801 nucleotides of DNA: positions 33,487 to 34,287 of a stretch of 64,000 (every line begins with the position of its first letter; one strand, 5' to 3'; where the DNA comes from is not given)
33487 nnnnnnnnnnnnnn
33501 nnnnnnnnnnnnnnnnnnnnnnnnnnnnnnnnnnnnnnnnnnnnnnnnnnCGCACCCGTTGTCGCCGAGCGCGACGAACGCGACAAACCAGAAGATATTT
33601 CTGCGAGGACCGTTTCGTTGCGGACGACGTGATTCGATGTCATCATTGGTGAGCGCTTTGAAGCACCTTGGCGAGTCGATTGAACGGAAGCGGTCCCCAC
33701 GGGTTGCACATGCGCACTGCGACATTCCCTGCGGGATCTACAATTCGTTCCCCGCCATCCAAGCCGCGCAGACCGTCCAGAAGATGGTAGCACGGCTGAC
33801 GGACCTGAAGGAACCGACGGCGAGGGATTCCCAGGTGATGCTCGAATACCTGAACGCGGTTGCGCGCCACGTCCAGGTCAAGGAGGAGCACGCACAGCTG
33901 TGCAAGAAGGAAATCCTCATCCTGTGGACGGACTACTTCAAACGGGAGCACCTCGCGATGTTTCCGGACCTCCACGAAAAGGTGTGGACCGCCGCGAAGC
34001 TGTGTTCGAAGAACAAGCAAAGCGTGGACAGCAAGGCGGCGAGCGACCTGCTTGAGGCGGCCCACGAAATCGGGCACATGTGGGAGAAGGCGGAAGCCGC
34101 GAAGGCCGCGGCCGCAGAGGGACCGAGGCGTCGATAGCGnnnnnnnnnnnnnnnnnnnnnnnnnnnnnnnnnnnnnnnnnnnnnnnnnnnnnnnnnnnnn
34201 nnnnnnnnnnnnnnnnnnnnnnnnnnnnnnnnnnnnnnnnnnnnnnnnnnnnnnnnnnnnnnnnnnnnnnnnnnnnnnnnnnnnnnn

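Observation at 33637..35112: Nickel superoxide dismutase with its maturation protease (sodN-sodX) followed by dps in an archaeal context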

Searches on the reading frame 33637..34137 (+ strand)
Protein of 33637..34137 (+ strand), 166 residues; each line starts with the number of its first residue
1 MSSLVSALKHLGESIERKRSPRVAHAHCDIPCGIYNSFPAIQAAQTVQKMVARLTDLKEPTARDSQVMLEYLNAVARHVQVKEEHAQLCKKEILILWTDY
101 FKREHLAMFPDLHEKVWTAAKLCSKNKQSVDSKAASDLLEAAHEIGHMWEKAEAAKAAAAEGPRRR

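Call 6: search_protein_families(library=pfam, proteins=[window:33637-34137:+], max_evalue=0.01)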
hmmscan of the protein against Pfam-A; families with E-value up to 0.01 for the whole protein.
window:33637-34137:+ (166 aa): 1 family
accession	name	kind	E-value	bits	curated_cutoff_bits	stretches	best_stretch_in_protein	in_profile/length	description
PF09055.16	Sod_Ni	-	1.6e-38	132.6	25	1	23-151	2-125/127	Nickel-containing superoxide dismutase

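Call 8: find_encoding_contigs(protein=window:33637-34134:+, flank=10000, max_places=6)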
Protein window:33637-34134:+ (166 aa): 22 contigs read that carry it; 6 places shown.
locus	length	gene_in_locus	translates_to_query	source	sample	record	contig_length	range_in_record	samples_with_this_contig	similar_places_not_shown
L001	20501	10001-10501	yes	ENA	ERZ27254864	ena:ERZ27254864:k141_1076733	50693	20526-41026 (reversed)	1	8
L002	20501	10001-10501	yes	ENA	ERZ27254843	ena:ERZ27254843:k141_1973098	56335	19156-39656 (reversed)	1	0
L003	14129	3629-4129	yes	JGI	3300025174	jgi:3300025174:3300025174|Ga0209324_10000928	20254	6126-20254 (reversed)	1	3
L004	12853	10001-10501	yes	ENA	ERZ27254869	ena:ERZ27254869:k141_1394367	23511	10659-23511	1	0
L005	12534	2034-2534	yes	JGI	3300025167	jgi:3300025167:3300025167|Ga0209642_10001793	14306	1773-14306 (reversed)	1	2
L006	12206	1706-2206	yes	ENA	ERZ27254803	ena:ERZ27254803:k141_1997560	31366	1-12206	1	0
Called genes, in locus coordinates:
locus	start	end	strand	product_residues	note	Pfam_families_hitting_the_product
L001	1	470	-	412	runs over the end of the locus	PF06050:HGD-D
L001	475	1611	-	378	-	PF06050:HGD-D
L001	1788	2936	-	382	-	PF00285:Citrate_synt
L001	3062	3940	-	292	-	PF01040:UbiA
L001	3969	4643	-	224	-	PF00730:HhH-GPD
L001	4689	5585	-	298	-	PF01619:Pro_dh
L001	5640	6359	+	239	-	-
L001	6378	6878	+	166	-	-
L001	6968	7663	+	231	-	PF00230:MIP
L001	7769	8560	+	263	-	PF00970:FAD_binding_6, PF00175:NAD_binding_1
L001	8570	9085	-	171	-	PF13473:Cupredoxin_1, PF07731:Cu-oxidase_2 (faint)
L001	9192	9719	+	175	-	PF06181:Urate_ox_N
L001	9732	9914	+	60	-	-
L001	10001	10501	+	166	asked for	PF09055:Sod_Ni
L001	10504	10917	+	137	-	PF10502:Peptidase_S26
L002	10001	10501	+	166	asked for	PF09055:Sod_Ni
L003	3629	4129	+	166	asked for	PF09055:Sod_Ni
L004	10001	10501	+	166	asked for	PF09055:Sod_Ni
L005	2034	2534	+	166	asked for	PF09055:Sod_Ni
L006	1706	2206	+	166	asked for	PF09055:Sod_Ni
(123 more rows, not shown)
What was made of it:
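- The same gene order appears in all six places shown, each from a different metagenome sample (call 8).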

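Call 9: search_protein_families(library=ncbifam, proteins=[window:33637-34137:+], max_evalue=0.001)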
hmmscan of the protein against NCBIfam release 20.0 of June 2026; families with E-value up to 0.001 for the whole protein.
window:33637-34137:+ (166 aa): 1 family
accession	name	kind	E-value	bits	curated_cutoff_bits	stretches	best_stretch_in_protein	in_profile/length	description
TIGR02753.1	sodN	equivalog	1.5e-41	142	90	1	9-150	3-140/145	superoxide dismutase, Ni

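Call 13: find_homologous_proteins(query=window:33637-34134:+, max_evalue=0.00001)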
Query window:33637-34134:+ (166 aa): 7072 proteins with E <= 0.00001 among 7192 candidates; the best 120 are listed.
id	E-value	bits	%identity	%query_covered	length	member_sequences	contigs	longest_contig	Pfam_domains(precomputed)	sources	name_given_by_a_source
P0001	7.1e-104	363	100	100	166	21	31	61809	PF09055.17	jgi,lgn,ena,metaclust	metaclust:\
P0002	4.3e-80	285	79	90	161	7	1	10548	PF09055.17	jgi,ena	-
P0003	1.5e-79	283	78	90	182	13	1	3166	PF09055.17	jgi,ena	-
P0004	1.6e-67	245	73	86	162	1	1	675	PF09055.17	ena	-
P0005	1.7e-66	241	67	98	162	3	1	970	PF09055.17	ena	-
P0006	4.4e-65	237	69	81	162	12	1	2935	PF09055.17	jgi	-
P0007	9.9e-65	235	67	90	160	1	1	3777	PF09055.17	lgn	-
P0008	2.2e-64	234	64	90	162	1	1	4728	PF09055.17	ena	-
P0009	3.4e-64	234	70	81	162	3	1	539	PF09055.17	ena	-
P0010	4.7e-64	233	64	97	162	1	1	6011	PF09055.17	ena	-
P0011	1.2e-63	232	66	90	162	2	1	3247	PF09055.17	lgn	-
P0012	1.5e-63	232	66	95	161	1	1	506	PF09055.17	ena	-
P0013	1.6e-63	232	66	81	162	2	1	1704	PF09055.17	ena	-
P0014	1.1e-61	226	67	93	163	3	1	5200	PF09055.17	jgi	-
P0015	1.1e-61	225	63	98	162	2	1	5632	PF09055.17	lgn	-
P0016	5.3e-61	223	68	89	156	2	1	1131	PF09055.17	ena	-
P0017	3.7e-60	221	62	96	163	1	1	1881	PF09055.17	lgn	-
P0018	2.0e-53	199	59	87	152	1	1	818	PF09055.17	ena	-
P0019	2.3e-53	199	63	77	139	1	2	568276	PF09055.17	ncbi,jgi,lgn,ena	-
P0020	2.5e-53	198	59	92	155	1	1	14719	PF09055.17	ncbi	-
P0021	3.7e-53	198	63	86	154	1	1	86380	PF09055.17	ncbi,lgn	-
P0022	6.8e-53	197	59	95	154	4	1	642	PF09055.17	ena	-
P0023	1.1e-52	196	60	86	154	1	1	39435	PF09055.17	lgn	-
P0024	2.2e-51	192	62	84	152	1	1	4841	PF09055.17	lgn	-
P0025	1.1e-49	187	57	92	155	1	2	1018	PF09055.17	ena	-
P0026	1.1e-49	187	58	94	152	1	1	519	PF09055.17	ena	-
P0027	1.3e-49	186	59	89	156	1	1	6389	PF09055.17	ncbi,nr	ncbi:MAG: superoxide dismutase, Ni [Candidatus Portnoybacteria bacterium]|nr:superoxide dismutase, N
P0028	1.6e-49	186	61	87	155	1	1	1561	PF09055.17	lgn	-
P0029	5.3e-49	184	58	87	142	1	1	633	PF09055.17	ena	-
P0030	1.1e-47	180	55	94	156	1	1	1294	PF09055.17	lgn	-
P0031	2.3e-47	179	62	75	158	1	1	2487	PF09055.17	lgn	-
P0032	3.5e-47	178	60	86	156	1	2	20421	PF09055.17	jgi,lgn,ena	-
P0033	5.9e-47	178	65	79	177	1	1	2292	PF09055.17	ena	-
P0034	8.0e-47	177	62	82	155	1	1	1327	PF09055.17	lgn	-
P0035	1.3e-46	177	57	86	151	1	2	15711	PF09055.17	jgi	jgi:nickel superoxide dismutase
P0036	1.8e-46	176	61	77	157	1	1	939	PF09055.17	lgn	-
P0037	4.3e-46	175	61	81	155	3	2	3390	PF09055.17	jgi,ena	-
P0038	8.3e-46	174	54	92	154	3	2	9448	PF09055.17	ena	-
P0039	1.3e-45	173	59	79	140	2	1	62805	PF09055.17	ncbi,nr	ncbi:MAG: superoxide dismutase, Ni [Candidatus Colwellbacteria bacterium]|nr:superoxide dismutase, N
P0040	1.3e-45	173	55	91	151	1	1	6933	PF09055.17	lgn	-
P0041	1.5e-45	173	56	86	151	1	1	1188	PF09055.17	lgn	-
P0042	1.6e-45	173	54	90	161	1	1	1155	PF09055.17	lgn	-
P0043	2.2e-45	173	52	93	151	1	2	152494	PF09055.17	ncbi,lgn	-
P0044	2.8e-45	172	52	94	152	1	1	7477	PF09055.17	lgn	-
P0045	3.6e-45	172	56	92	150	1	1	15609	PF09055.17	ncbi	-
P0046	3.7e-45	172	60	81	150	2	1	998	PF09055.17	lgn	-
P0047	3.9e-45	172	56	91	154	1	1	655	PF09055.17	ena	-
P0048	6.6e-45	171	59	77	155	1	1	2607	PF09055.17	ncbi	-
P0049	7.2e-45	171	54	95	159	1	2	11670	PF09055.17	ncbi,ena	-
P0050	7.9e-45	171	59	83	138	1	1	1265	PF09055.17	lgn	-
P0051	8.7e-45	171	56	81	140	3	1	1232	PF09055.17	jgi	-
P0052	1.1e-44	170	58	85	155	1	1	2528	PF09055.17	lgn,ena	-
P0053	1.2e-44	170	56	81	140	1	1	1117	PF09055.17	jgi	-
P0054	1.3e-44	170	59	77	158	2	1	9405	PF09055.17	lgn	-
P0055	1.3e-44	170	58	79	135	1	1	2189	PF09055.17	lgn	-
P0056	1.3e-44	170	57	82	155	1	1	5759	PF09055.17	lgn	-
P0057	1.7e-44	170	59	80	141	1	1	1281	PF09055.17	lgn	-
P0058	2.1e-44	169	56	85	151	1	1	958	PF09055.17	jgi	jgi:nickel superoxide dismutase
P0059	3.7e-44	169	58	78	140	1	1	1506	PF09055.17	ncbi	-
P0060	4.2e-44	168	55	90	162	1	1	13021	PF09055.17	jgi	jgi:nickel superoxide dismutase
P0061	4.4e-44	168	58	80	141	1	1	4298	PF09055.17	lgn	-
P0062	4.5e-44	168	51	93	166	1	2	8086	PF09055.17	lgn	-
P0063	4.6e-44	168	59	81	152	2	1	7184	PF09055.17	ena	-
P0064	5.2e-44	168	56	86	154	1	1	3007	PF09055.17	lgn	-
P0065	5.5e-44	168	59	80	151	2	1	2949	PF09055.17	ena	-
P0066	5.5e-44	168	58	79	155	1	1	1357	PF09055.17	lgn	-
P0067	6.2e-44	168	56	89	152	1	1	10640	PF09055.17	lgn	-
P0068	6.2e-44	168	59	78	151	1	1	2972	PF09055.17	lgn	-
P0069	6.4e-44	168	59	84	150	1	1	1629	PF09055.17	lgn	-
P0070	7.2e-44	168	62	82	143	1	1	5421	PF09055.17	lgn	-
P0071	9.1e-44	167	59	80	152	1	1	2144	PF09055.17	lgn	-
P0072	9.5e-44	167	57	80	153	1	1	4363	PF09055.17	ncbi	-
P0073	1.0e-43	167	58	75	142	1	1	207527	PF09055.17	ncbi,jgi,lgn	-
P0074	1.2e-43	167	56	81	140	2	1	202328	PF09055.17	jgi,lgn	jgi:nickel superoxide dismutase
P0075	1.3e-43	167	58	81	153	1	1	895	PF09055.17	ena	-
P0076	1.4e-43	167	54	87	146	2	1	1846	PF09055.17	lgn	-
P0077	1.5e-43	167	59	81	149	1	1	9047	PF09055.17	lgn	-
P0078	1.5e-43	167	58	81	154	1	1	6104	PF09055.17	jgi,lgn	-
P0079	2.0e-43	166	54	79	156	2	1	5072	PF09055.17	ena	-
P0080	2.0e-43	166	58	76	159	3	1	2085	PF09055.17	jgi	jgi:nickel superoxide dismutase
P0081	2.5e-43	166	62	80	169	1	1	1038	PF09055.17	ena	-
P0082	2.5e-43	166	58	77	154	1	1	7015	PF09055.17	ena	-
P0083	2.7e-43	166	53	86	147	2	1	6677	PF09055.17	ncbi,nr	ncbi:MAG: superoxide dismutase, Ni [Chloroflexi bacterium]|nr:superoxide dismutase, Ni [Chloroflexot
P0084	3.0e-43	166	52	95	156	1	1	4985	PF09055.17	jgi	-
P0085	3.5e-43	165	56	84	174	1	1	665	PF09055.17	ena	-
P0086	3.8e-43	165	56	88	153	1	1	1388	PF09055.17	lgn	-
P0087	4.2e-43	165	56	81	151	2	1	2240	PF09055.17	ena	-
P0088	5.7e-43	165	55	82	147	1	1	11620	PF09055.17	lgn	-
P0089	5.7e-43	165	59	80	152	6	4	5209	PF09055.17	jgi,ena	-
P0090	6.1e-43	165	57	77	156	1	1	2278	PF09055.17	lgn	-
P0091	7.2e-43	164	56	78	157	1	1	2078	PF09055.17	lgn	-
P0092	7.2e-43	164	58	81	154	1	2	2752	PF09055.17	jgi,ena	-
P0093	7.5e-43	164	57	80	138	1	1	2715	PF09055.17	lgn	-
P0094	7.9e-43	164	56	77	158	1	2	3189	PF09055.17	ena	-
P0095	8.2e-43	164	55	86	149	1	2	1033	PF09055.17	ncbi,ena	-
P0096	8.4e-43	164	57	81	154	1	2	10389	PF09055.17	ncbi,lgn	-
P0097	8.9e-43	164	56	81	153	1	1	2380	PF09055.17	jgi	-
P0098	1.0e-42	164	54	85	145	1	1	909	PF09055.17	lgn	-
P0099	1.0e-42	164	53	92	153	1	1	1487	PF09055.17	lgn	-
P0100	1.1e-42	164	55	83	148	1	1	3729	PF09055.17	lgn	-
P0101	1.1e-42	164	56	86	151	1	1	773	PF09055.17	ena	-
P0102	1.2e-42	164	55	78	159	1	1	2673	PF09055.17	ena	-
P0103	1.2e-42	164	53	87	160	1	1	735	PF09055.17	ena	-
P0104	1.4e-42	164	53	90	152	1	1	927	PF09055.17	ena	-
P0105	1.5e-42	163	55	83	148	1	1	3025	PF09055.17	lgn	-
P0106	1.6e-42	163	56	81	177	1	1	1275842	PF09055.17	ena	-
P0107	1.7e-42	163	54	90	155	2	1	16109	PF09055.17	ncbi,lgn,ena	-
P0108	1.9e-42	163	59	78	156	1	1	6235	PF09055.17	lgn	-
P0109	2.0e-42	163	54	79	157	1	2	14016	PF09055.17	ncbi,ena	-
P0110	2.2e-42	163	56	80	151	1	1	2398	PF09055.17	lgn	-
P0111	2.2e-42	163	55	84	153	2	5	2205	PF09055.17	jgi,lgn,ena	-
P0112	2.3e-42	163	52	87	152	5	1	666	PF09055.17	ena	-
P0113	2.3e-42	163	57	76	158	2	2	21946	PF09055.17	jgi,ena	-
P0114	2.3e-42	163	51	90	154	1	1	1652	PF09055.17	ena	-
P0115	2.4e-42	163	53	86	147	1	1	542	PF09055.17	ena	-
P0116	2.4e-42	163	49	90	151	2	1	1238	PF09055.17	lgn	-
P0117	2.8e-42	163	59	80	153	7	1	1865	PF09055.17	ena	-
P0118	2.8e-42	163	55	81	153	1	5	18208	PF09055.17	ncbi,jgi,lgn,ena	-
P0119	2.8e-42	163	54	90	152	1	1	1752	PF09055.17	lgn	-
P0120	3.2e-42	162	57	81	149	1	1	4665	PF09055.17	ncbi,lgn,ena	-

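Call 14: find_related_loci(query=window:33637-34134:+, collection=genome_contigs, flank=6000)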
Query window:33637-34134:+ (166 aa) in genome_contigs; peptide patterns used: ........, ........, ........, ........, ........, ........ (x = any residue, [..] = any of these).
421 stretches matched a pattern; 379 encode a relative of the query (tblastn E <= 1e-3); the best 80 are kept; 80 distinct loci.
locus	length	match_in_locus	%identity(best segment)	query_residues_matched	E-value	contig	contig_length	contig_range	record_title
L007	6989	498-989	77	1-164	7e-80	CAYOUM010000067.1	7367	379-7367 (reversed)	MAG TPA_asm: uncultured Methanomassiliicoccales archaeon isolate binchicken_co260_609 genome assembly, contig: NODE_1580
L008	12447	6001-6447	61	5-156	3e-58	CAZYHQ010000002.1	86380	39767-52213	MAG TPA_asm: uncultured archaeon isolate SRP269290_co3_790 genome assembly, contig: NODE_178_length_86380_cov_8.205665,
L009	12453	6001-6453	52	2-158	7e-52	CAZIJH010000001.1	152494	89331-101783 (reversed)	MAG TPA_asm: uncultured archaeon isolate SRP269290_co3_888 genome assembly, contig: NODE_56_length_152494_cov_6.523606,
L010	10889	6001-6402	54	21-156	5e-45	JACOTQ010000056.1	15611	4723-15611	MAG: Candidatus Colwellbacteria bacterium isolate NC_groundwater_48_Pr7_S2p5_44_7 FFV18_S2p5_scaffold_444410, whole geno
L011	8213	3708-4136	48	6-149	3e-43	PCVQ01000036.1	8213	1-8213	MAG: Candidatus Peregrinibacteria bacterium CG11_big_fil_rev_8_21_14_0_20_46_8 CG11_8_21_14_0.20_scaffold_5982_c, whole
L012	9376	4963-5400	51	1-149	4e-43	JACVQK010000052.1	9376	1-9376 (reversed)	MAG: Dehalococcoidia bacterium isolate B4_bin.23 scaffold_1559, whole genome shotgun sequence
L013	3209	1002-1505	46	3-166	1e-42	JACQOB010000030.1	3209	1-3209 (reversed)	MAG: Candidatus Aenigmatarchaeota archaeon isolate NC_groundwater_1270_Ag_S-0.2um_52_24 S_p2_S4_coassembly_k141_775374,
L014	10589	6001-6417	54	15-152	1e-42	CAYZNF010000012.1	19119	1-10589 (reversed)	MAG TPA_asm: uncultured Candidatus Saccharibacteria bacterium isolate binchicken_co110_377 genome assembly, contig: NODE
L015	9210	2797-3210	53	22-158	2e-42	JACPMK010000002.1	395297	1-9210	MAG: Candidatus Wildermuthbacteria bacterium isolate NC_groundwater_547_Ag_S-0.1um_45_20 S35_SO-1_scaffold_531043, whole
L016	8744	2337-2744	50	14-149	3e-42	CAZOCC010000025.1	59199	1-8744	MAG TPA_asm: uncultured Dehalococcoidia bacterium isolate SRP092796_co4_645 genome assembly, contig: k141_4248968, whole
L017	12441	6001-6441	48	4-149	5e-42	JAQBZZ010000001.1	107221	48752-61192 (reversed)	MAG: Chloroflexota bacterium isolate casp150-mb.79 NODE_365_length_107221_cov_0.112470, whole genome shotgun sequence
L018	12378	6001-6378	55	24-151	4e-41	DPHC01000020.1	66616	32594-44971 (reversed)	MAG TPA_asm: Dehalococcoidia bacterium isolate UBA8685 contig_1938, whole genome shotgun sequence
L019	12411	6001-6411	54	14-149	4e-41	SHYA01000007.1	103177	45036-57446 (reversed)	MAG: Dehalococcoidia bacterium isolate Baikal-deep-G107 BACOMB-C497, whole genome shotgun sequence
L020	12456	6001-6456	47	1-149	3e-41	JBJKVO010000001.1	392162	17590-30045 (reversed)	MAG: Dehalococcoidia bacterium isolate LRMED-147 Dehalococcoidia-LRMED-147-C1, whole genome shotgun sequence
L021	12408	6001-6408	52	5-139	6e-41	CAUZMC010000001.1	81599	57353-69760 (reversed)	MAG: Dehalococcoidia bacterium isolate CB9_323.13 genome assembly, contig: Ga0302132_10000013, whole genome shotgun sequ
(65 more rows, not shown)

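Call 23: search_solved_structures(query=window:33637-34134:+, show_alignments=1)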
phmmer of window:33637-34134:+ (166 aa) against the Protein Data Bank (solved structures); distinct sequences matched with E-value up to 0.001: 6.
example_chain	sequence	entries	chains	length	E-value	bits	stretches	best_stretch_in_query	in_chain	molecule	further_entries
1q0d_A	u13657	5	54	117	3.6e-13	53.3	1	27-150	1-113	Superoxide dismutase [Ni]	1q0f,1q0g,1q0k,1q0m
1t6i_A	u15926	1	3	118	4.5e-13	53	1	27-150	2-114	Superoxide dismutase [Ni]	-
1t6q_A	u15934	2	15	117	6.8e-13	52.4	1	27-150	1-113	Superoxide dismutase [Ni]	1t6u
3g4x_A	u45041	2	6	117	2.4e-12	50.7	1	27-150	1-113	Superoxide dismutase [Ni]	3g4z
4ncq_A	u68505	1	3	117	5.6e-12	49.4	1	28-150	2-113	Superoxide dismutase [Ni]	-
3g50_A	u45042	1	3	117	1.1e-11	48.5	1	27-150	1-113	Superoxide dismutase [Ni]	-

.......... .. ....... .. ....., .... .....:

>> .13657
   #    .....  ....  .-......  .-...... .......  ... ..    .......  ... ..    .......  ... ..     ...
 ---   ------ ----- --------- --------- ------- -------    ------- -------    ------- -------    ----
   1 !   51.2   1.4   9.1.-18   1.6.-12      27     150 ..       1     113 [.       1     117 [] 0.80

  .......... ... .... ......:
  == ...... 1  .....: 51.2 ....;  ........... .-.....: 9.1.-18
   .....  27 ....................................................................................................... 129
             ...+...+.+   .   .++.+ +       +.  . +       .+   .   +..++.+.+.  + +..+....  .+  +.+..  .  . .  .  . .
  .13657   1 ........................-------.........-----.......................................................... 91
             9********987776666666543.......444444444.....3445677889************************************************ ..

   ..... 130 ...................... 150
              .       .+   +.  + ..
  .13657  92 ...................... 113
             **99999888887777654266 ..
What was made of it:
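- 33637..33714 (+): sodN leader (pro-peptide), 26 aa: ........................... It ends in the Ala-x-Ala (AHA) cleavage site. PDB 1q0d His1 aligns to residue 27 (call 23).
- Checked: Leader: His1 of the mature crystal-structure chain 1q0d aligns to residue 27 (call 23), so the leader is 26 aa from the ATG, not 23.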
